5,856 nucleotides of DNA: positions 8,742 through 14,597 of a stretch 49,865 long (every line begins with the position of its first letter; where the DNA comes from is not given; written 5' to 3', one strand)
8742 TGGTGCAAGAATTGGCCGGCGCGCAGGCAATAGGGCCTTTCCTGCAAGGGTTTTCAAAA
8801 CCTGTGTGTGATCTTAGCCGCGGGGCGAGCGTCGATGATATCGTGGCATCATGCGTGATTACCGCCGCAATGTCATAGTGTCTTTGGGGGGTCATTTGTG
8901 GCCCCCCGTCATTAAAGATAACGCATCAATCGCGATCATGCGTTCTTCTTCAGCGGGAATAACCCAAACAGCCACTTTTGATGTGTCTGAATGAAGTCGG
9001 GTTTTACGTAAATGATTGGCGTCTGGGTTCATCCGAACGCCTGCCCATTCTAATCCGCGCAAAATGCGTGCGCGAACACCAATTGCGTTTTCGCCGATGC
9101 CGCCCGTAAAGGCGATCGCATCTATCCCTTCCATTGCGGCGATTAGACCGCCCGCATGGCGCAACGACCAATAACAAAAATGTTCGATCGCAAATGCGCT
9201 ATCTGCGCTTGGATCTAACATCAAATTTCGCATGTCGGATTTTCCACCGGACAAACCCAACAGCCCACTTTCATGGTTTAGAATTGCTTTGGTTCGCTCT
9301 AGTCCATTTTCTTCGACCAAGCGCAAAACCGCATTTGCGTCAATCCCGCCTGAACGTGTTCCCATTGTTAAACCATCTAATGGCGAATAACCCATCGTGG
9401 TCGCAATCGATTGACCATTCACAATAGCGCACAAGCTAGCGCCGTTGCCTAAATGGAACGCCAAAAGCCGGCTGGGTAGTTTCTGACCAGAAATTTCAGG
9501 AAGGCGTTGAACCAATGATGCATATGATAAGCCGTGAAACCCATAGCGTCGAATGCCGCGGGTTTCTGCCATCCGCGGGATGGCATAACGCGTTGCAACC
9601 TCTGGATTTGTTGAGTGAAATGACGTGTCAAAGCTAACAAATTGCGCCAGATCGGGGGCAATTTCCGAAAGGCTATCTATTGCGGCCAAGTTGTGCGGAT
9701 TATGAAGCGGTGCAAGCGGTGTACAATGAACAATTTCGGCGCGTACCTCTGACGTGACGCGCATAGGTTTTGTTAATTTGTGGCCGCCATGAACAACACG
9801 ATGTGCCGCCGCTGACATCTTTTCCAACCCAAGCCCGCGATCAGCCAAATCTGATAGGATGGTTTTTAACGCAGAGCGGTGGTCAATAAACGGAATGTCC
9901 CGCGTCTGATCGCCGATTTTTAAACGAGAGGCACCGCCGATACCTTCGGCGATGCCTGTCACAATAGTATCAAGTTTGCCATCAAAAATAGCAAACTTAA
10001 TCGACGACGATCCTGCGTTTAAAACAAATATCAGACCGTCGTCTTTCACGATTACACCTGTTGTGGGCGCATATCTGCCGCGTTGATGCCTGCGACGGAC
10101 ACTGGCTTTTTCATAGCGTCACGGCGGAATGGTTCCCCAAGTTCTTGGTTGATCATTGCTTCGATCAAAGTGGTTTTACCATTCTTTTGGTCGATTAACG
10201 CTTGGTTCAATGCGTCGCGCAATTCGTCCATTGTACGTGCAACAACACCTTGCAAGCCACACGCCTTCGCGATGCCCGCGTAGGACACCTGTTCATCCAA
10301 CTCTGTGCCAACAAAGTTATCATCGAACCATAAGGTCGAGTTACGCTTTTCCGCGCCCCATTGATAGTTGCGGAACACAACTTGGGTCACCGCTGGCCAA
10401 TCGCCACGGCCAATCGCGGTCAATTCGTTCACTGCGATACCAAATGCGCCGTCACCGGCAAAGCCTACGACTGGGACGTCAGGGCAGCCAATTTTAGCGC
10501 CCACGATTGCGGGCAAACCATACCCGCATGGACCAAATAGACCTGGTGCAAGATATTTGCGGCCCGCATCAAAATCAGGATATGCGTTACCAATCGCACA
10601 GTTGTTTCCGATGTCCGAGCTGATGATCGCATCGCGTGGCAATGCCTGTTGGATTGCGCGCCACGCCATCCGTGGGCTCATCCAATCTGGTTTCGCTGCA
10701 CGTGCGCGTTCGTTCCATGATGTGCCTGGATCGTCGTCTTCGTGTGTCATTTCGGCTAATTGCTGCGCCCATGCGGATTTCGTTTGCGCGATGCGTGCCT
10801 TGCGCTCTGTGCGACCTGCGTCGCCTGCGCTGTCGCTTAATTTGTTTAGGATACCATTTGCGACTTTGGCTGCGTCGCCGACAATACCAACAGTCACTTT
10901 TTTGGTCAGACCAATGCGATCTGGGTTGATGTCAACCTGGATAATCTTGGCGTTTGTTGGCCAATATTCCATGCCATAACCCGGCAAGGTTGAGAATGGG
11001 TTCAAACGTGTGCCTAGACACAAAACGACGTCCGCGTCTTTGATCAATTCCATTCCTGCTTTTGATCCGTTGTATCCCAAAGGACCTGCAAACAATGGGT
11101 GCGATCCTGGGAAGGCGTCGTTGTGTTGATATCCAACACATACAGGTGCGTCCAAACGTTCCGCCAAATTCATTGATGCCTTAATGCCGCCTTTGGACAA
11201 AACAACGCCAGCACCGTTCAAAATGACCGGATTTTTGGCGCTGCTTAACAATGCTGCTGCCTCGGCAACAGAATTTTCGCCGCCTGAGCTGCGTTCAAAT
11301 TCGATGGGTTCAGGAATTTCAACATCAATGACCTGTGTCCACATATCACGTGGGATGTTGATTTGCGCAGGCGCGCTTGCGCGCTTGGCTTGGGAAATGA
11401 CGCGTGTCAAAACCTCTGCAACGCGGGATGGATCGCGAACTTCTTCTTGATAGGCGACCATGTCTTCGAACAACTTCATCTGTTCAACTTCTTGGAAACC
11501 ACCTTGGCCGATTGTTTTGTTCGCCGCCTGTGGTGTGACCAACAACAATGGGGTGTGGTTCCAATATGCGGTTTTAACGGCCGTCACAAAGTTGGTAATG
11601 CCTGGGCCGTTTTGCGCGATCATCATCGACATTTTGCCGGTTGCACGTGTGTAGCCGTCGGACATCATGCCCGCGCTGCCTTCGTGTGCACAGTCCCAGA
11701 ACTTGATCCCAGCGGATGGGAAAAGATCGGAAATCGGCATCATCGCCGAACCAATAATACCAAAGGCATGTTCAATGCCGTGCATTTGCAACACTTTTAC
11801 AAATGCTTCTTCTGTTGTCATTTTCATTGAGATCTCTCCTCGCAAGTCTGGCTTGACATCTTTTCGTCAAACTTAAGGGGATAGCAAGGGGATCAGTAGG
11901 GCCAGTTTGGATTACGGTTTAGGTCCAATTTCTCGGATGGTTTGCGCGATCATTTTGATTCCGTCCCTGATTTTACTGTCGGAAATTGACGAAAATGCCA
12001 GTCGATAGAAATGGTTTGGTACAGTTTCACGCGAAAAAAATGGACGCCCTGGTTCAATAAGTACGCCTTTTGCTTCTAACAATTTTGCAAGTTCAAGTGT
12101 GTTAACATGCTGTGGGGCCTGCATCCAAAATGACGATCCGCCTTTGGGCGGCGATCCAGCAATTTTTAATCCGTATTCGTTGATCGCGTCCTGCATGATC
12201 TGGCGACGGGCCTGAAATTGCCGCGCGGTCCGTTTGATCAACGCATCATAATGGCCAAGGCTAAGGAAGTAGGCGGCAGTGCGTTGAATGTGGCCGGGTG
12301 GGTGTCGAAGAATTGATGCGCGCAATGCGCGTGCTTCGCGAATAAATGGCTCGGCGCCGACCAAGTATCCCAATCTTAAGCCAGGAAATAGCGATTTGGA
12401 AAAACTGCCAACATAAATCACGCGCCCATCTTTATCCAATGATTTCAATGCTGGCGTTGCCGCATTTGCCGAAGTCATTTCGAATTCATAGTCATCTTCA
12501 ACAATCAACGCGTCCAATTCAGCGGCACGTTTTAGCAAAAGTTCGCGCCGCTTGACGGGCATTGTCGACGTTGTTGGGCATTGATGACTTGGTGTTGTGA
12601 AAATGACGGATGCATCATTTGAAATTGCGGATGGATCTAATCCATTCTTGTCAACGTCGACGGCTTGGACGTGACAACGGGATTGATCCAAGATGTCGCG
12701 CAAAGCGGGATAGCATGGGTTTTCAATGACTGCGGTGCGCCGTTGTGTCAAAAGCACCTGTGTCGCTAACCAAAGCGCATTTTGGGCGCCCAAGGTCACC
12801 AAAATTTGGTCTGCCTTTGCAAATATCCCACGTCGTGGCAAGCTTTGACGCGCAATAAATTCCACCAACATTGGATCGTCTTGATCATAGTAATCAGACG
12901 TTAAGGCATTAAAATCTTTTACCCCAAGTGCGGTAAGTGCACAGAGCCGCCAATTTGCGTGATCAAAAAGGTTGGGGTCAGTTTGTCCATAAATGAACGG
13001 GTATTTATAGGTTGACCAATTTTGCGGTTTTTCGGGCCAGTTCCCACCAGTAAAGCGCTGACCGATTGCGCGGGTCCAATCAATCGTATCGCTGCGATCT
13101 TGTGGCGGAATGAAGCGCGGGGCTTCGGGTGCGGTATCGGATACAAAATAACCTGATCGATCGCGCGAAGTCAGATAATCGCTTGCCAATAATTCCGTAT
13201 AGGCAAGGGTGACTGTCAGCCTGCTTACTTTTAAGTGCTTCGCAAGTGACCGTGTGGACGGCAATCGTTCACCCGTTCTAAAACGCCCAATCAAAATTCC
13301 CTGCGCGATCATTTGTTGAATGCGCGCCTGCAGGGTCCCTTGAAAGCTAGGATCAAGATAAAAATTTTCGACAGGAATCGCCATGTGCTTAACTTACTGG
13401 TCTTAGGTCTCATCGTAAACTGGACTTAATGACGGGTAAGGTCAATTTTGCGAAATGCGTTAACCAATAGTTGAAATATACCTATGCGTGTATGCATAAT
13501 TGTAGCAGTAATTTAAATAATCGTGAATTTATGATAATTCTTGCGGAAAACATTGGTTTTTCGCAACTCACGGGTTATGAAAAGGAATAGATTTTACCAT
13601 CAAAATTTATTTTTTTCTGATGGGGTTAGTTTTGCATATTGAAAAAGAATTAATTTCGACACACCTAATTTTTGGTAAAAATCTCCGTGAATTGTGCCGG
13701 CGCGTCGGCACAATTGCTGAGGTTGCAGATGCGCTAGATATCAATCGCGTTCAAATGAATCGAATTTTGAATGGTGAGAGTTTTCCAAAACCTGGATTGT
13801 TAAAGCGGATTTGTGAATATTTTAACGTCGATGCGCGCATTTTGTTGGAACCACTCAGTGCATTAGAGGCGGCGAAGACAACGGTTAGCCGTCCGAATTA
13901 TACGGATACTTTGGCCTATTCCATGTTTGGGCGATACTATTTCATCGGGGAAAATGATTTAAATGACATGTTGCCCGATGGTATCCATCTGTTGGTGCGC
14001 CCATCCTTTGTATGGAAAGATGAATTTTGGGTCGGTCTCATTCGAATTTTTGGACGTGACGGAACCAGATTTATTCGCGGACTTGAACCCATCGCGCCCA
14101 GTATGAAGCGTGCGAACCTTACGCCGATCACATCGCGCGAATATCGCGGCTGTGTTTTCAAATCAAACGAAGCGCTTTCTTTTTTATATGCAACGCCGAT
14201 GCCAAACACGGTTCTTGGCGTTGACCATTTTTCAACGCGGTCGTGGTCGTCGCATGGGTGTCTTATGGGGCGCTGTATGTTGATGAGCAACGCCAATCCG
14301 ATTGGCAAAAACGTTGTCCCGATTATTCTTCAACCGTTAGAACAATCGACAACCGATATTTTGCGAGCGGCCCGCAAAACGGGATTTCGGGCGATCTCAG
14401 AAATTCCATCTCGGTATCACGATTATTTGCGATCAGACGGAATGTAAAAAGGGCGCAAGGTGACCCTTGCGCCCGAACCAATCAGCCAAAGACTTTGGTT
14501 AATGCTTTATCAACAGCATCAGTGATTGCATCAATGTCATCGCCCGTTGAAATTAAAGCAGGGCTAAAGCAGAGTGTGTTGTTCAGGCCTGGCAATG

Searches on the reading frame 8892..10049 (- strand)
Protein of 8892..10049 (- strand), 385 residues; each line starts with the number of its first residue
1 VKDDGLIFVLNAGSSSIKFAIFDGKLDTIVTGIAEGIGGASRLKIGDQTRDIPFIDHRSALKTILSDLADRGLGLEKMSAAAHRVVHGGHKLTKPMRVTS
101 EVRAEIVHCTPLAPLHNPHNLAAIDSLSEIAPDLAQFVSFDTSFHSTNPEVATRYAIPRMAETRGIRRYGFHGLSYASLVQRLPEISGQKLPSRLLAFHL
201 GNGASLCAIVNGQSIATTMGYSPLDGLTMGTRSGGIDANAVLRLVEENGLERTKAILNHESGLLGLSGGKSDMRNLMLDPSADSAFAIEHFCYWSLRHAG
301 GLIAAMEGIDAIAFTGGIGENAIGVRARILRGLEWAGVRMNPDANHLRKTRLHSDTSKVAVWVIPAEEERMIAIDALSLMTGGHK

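Call 24: search_protein_families(library=pfam, proteins=[window:8892-10049:-], max_evalue=0.0001)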
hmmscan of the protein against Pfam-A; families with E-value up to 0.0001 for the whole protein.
window:8892-10049:- (385 aa): 1 family
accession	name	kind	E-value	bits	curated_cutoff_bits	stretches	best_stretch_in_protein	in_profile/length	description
PF00871.23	Acetate_kinase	-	3e-98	329.5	22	1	7-373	2-391/392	Acetokinase family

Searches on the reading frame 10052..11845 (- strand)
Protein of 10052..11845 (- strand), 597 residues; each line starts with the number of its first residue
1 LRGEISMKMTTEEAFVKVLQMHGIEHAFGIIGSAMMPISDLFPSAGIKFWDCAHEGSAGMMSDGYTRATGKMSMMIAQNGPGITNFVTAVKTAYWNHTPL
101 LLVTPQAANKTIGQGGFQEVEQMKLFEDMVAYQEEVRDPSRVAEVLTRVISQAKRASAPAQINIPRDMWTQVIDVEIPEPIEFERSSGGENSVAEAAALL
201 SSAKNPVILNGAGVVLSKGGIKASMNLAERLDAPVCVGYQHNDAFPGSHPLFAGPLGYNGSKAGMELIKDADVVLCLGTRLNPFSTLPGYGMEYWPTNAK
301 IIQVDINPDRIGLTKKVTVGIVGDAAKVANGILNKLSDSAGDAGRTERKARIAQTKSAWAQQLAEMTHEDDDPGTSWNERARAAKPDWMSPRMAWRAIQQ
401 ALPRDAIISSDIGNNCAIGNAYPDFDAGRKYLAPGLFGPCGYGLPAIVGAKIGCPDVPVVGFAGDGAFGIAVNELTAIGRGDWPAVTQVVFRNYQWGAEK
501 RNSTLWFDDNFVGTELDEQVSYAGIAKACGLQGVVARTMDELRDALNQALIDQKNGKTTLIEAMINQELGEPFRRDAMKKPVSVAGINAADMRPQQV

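Call 24: search_protein_families(library=pfam, proteins=[window:10052-11845:-], max_evalue=0.0001)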
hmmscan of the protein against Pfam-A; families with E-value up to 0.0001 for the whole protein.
window:10052-11845:- (597 aa): 3 families
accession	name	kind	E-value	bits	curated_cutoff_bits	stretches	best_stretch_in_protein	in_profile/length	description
PF00205.28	TPP_enzyme_M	-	2.3e-35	121.7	30.4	1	193-329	1-134/137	Thiamine pyrophosphate enzyme, central domain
PF02776.23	TPP_enzyme_N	-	6e-31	107.1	26.8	1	9-124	1-118/119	Thiamine pyrophosphate enzyme, N-terminal TPP binding domain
PF02775.26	TPP_enzyme_C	-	2.4e-28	99.3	21.9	1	411-562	1-150/151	Thiamine pyrophosphate enzyme, C-terminal TPP binding domain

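Call 77: search_protein_families(library=ncbifam, proteins=[window:10052-11845:-], max_evalue=1e-20)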
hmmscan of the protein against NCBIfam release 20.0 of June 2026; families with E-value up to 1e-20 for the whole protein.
window:10052-11845:- (597 aa): 49 families (the best 25 are shown)
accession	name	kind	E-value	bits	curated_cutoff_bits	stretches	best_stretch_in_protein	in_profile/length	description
NF005713.0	PRK07525.1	subfamily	0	1031.3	620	1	6-594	3-591/592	sulfoacetaldehyde acetyltransferase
TIGR03457.1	sulphoacet_xsc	equivalog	2.8e-278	924.1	676.4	1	8-584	1-575/579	sulfoacetaldehyde acetyltransferase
TIGR00118.1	acolac_lg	equivalog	1.1e-86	291.5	538.35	1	9-566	1-535/557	biosynthetic-type acetolactate synthase large subunit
NF004919.0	PRK06276.1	equivalog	4.3e-85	286.2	866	1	9-567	1-540/582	acetolactate synthase large subunit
NF004710.0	PRK06048.1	equivalog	1.9e-84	284.1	976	1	6-567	5-539/561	acetolactate synthase large subunit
NF006052.0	PRK08199.1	subfamily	1.8e-82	277.5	539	1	7-569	6-541/559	thiamine pyrophosphate protein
NF006122.0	PRK08266.1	subfamily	8.3e-80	268.8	571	2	7-366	2-352/543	hypothetical protein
NF005712.0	PRK07524.1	subfamily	8.2e-73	245.7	500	1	9-564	3-528/536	5-guanidino-2-oxopentanoate decarboxylase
NF006524.0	PRK08978.1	equivalog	1.4e-72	244.8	738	1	12-566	4-525/548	acetolactate synthase 2 catalytic subunit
NF006016.1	PRK08155.1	equivalog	2.3e-71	240.9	870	1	7-567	1-534/554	acetolactate synthase large subunit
NF005860.0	PRK07789.1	equivalog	1.9e-70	237.9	881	1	6-562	31-575/615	acetolactate synthase large subunit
NF005058.0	PRK06466.1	equivalog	4.3e-70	236.8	951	1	9-566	4-548/574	acetolactate synthase 3 large subunit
NF006377.0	PRK08611.1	equivalog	2e-69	234.7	742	1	7-567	2-531/576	pyruvate oxidase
NF006319.0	PRK08527.1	equivalog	2.5e-67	227.6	905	1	7-567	2-540/565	acetolactate synthase large subunit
NF005039.0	PRK06456.1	equivalog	5.9e-67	226.4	868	1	15-553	8-535/572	acetolactate synthase large subunit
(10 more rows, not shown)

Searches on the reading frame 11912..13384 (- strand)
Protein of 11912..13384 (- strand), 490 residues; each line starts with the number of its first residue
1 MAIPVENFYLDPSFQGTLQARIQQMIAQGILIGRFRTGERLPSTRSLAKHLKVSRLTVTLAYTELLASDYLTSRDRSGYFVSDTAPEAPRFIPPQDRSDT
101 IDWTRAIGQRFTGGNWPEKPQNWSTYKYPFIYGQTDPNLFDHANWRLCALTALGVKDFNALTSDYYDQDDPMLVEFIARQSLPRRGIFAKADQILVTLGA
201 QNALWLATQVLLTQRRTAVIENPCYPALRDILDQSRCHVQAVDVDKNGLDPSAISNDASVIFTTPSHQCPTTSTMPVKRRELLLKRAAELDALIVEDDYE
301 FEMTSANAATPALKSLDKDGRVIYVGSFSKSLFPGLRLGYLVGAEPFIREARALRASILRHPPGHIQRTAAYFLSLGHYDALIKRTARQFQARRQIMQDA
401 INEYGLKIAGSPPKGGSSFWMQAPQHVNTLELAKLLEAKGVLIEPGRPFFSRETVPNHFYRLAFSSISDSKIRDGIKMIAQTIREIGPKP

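Call 25: search_protein_families(library=pfam, proteins=[window:11912-13384:-], max_evalue=0.0001)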
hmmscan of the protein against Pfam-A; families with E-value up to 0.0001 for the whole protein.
window:11912-13384:- (490 aa): 2 families
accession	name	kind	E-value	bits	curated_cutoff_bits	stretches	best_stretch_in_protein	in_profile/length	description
PF00155.27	Aminotran_1_2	-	6.2e-19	68.8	19.7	1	189-477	64-359/361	Aminotransferase class I and II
PF00392.27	GntR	-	7.6e-13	48.4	27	1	19-81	2-64/64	Bacterial regulatory proteins, gntR family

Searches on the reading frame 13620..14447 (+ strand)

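Call 25: search_protein_families(library=pfam, proteins=[window:13620-14447:+], max_evalue=0.0001)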
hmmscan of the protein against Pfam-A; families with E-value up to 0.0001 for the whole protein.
window:13620-14447:+ (275 aa): 2 families
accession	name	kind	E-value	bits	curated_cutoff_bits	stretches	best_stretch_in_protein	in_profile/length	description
PF13560.12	HTH_31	-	5.9e-07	30.1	27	1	18-72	2-58/64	Helix-turn-helix domain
PF01381.28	HTH_3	-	4.5e-05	23.9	23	1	31-73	11-53/55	Helix-turn-helix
